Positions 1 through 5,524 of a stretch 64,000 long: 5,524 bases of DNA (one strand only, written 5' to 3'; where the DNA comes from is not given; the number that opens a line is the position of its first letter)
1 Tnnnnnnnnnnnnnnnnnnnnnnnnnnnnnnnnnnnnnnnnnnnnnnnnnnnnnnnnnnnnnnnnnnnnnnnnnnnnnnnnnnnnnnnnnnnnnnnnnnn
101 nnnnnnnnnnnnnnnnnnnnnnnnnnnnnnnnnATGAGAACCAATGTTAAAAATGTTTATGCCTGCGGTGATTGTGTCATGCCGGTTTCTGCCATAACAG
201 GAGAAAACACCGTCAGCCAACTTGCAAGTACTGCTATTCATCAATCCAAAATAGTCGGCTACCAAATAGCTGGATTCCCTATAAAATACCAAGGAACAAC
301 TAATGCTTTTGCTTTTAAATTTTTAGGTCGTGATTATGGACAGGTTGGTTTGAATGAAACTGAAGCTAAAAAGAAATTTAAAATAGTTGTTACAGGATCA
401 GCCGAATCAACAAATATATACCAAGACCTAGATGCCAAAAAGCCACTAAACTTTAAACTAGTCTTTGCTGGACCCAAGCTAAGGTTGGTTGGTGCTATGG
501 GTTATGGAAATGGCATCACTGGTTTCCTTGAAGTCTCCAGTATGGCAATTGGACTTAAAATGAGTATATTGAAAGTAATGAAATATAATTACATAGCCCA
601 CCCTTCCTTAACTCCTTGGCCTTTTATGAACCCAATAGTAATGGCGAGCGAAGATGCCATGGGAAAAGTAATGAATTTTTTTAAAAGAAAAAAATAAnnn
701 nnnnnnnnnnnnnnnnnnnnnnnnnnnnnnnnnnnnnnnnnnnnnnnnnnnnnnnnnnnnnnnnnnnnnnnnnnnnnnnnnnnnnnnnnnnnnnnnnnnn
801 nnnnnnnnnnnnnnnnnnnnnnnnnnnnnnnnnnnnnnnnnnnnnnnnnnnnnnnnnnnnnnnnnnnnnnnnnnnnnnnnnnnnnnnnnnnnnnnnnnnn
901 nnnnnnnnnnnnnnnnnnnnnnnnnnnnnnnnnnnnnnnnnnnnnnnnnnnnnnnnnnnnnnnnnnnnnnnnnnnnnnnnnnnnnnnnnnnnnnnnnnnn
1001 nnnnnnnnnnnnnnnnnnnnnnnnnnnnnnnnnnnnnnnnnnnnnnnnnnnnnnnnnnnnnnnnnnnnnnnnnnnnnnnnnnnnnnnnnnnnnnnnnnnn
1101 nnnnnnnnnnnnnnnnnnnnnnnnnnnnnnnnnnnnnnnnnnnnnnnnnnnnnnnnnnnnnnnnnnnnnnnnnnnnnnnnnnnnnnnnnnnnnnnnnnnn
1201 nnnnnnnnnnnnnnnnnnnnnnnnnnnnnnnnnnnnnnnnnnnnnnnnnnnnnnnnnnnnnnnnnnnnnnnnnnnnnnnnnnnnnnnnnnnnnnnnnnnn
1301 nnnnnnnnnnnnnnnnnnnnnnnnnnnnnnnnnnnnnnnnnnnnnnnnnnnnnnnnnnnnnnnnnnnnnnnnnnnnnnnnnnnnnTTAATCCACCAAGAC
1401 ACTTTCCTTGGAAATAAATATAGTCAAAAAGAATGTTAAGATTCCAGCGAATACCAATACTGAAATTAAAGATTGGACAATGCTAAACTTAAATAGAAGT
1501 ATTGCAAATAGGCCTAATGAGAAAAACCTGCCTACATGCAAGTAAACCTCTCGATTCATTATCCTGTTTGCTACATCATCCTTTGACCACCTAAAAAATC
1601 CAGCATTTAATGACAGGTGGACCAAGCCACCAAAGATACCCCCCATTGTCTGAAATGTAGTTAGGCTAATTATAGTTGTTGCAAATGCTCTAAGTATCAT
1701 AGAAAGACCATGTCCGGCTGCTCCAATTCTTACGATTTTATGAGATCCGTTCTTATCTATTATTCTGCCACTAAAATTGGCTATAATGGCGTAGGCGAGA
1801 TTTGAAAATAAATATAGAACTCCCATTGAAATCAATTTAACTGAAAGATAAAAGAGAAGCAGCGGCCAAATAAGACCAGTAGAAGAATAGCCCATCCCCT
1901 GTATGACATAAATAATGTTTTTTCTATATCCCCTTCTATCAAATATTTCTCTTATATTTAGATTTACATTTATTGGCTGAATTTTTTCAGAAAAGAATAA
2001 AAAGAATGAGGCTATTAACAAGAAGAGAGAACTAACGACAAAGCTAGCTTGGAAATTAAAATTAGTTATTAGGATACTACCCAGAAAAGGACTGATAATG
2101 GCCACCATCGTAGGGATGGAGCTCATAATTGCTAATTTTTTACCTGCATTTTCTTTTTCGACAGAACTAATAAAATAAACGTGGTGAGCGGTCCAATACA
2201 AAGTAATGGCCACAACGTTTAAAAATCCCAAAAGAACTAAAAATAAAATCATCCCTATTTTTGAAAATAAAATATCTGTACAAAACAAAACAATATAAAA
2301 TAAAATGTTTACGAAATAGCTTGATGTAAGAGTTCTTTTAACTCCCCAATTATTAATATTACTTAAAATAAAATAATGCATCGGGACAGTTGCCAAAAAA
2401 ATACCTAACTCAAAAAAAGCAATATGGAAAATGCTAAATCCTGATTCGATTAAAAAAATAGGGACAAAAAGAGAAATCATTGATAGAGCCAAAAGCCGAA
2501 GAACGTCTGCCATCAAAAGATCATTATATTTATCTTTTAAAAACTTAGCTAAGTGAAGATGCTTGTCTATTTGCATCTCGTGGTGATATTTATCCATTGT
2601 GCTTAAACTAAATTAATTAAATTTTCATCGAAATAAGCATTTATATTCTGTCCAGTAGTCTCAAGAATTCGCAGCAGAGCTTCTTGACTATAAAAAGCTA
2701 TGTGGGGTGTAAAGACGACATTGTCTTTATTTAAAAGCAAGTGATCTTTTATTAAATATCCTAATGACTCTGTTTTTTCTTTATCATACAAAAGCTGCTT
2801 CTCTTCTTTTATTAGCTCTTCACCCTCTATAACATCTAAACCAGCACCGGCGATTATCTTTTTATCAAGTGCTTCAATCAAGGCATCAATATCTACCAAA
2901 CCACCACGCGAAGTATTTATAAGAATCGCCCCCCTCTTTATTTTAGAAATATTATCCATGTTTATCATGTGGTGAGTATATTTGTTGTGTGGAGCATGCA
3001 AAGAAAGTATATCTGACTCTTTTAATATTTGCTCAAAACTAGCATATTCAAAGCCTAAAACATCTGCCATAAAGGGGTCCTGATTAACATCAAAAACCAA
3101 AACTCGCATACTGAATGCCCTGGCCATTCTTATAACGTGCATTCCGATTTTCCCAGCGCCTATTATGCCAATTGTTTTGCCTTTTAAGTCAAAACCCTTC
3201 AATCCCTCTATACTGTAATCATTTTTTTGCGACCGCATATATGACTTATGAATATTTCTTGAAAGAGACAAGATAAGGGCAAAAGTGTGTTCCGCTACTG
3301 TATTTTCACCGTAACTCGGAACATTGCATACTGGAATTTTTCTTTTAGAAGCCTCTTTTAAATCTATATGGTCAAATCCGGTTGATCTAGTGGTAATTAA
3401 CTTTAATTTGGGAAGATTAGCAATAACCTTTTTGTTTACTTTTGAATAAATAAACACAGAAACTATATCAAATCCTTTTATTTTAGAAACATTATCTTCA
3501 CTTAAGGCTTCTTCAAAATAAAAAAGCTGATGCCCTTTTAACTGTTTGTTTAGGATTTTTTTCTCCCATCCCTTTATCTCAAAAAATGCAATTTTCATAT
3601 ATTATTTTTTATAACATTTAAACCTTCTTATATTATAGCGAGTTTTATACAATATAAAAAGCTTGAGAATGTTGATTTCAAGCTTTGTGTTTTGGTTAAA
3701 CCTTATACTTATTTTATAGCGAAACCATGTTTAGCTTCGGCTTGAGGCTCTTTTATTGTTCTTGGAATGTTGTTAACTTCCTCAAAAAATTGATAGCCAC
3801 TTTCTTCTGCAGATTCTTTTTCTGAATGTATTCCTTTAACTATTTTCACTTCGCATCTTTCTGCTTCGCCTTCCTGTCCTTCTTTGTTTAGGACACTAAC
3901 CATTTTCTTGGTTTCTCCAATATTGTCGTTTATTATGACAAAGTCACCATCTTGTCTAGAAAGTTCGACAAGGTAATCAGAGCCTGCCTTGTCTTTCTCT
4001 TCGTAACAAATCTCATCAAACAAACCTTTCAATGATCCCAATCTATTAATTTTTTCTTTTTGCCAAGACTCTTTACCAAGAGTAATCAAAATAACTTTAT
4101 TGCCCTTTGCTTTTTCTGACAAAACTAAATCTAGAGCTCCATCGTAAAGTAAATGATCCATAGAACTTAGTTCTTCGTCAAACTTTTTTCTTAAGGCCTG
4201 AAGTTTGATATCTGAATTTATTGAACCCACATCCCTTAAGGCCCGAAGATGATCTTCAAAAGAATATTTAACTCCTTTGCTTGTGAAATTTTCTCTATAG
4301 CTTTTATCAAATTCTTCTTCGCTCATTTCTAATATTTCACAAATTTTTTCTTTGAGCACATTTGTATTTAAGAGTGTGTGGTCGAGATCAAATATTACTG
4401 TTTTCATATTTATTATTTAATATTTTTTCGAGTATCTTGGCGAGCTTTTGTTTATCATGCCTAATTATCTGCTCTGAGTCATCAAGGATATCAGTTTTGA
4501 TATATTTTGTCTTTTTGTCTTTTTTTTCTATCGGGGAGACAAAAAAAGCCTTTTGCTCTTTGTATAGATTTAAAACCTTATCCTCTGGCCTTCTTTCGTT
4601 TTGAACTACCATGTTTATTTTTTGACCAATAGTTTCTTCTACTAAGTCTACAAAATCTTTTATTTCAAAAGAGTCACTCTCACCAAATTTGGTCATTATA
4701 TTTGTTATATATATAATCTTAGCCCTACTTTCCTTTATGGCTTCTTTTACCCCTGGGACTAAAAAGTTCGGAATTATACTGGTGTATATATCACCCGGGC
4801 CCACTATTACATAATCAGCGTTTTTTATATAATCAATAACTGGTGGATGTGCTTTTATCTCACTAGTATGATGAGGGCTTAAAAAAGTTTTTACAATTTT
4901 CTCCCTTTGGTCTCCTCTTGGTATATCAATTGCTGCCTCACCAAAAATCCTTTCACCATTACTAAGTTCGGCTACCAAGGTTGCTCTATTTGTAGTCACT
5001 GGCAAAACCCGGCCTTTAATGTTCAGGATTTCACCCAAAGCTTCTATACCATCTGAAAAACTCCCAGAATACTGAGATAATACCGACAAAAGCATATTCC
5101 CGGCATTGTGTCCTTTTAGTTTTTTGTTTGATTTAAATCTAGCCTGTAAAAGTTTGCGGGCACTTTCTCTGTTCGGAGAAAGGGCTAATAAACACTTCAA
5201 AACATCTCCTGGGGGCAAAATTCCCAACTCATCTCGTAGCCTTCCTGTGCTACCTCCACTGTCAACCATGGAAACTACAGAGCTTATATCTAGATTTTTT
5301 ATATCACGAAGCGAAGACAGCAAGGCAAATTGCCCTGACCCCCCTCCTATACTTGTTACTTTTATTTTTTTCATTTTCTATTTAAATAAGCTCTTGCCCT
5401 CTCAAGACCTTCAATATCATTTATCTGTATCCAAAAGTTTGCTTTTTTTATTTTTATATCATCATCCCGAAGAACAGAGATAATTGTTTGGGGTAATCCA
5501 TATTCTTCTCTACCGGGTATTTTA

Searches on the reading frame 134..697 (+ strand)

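Call 46: search_protein_families(library=pfam, proteins=[window:134-697:+], max_evalue=0.001)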
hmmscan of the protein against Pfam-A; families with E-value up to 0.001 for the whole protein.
window:134-697:+ (187 aa): 1 family
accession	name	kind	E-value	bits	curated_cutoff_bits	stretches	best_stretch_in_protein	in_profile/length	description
PF02852.28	Pyr_redox_dim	-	2e-07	31.6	25.3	1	62-160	5-103/110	Pyridine nucleotide-disulphide oxidoreductase, dimerisation domain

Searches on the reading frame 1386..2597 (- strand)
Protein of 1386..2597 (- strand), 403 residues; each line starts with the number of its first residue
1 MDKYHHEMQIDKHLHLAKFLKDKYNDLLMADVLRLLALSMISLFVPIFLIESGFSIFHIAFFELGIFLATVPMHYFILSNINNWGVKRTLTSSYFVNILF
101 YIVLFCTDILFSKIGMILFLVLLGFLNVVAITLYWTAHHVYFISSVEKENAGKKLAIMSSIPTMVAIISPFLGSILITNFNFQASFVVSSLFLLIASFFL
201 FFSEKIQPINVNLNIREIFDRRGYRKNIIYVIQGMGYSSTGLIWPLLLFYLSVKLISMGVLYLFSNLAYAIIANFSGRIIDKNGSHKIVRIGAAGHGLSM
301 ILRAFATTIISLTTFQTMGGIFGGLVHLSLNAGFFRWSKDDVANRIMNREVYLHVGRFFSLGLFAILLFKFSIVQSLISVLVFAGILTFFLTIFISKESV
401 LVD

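Call 46: search_protein_families(library=pfam, proteins=[window:1386-2597:-], max_evalue=0.001)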
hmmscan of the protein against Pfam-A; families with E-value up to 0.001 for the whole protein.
window:1386-2597:- (403 aa): 1 family
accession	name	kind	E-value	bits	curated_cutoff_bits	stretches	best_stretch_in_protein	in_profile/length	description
PF07690.21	MFS_1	-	5.3e-14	52.3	33.4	2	32-205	6-176/347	Major Facilitator Superfamily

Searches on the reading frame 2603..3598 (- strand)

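Call 46: search_protein_families(library=pfam, proteins=[window:2603-3598:-], max_evalue=0.001)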
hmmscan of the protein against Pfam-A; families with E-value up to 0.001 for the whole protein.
window:2603-3598:- (331 aa): 4 families
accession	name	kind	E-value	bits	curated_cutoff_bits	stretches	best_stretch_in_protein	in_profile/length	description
PF02826.25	2-Hacid_dh_C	-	4.9e-54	182.8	25.1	1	106-301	1-178/178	D-isomer specific 2-hydroxyacid dehydrogenase, NAD binding domain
PF00389.36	2-Hacid_dh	-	9.3e-31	106.7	24.6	1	12-326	11-128/134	D-isomer specific 2-hydroxyacid dehydrogenase, catalytic domain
PF03446.21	NAD_binding_2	-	0.00034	21.1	21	1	142-250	1-113/161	NAD binding domain of 6-phosphogluconate dehydrogenase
PF00670.27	AdoHcyase_NAD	-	0.00037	21.1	27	1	138-231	21-111/162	S-adenosyl-L-homocysteine hydrolase, NAD binding domain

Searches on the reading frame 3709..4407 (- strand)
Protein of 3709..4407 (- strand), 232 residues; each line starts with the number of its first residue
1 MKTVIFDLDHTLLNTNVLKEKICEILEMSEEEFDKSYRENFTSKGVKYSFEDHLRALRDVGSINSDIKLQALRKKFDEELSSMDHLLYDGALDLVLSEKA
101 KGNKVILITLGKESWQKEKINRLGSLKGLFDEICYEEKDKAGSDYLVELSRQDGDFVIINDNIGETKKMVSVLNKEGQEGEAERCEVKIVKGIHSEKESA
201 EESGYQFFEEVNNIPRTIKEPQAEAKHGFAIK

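Call 46: search_protein_families(library=pfam, proteins=[window:3709-4407:-], max_evalue=0.001)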
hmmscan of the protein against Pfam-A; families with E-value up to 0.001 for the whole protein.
window:3709-4407:- (232 aa): 3 families
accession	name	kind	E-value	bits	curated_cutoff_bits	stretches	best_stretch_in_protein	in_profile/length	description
PF13419.12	HAD_2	-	2e-08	35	23.8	1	4-138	1-130/178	Haloacid dehalogenase-like hydrolase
PF12710.13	HAD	-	3.9e-07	31.1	27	1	4-133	1-127/189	haloacid dehalogenase-like hydrolase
PF00702.32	Hydrolase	-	4.6e-07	30.9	26.4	1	1-136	1-147/191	haloacid dehalogenase-like hydrolase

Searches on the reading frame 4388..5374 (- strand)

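Call 46: search_protein_families(library=pfam, proteins=[window:4388-5374:-], max_evalue=0.001)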
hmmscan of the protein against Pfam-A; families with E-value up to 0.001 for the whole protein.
window:4388-5374:- (328 aa): 1 family
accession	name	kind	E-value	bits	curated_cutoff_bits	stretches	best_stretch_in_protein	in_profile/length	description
PF01933.23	CofD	-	1e-76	258.4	30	1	6-290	1-283/290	2-phospho-L-lactate transferase CofD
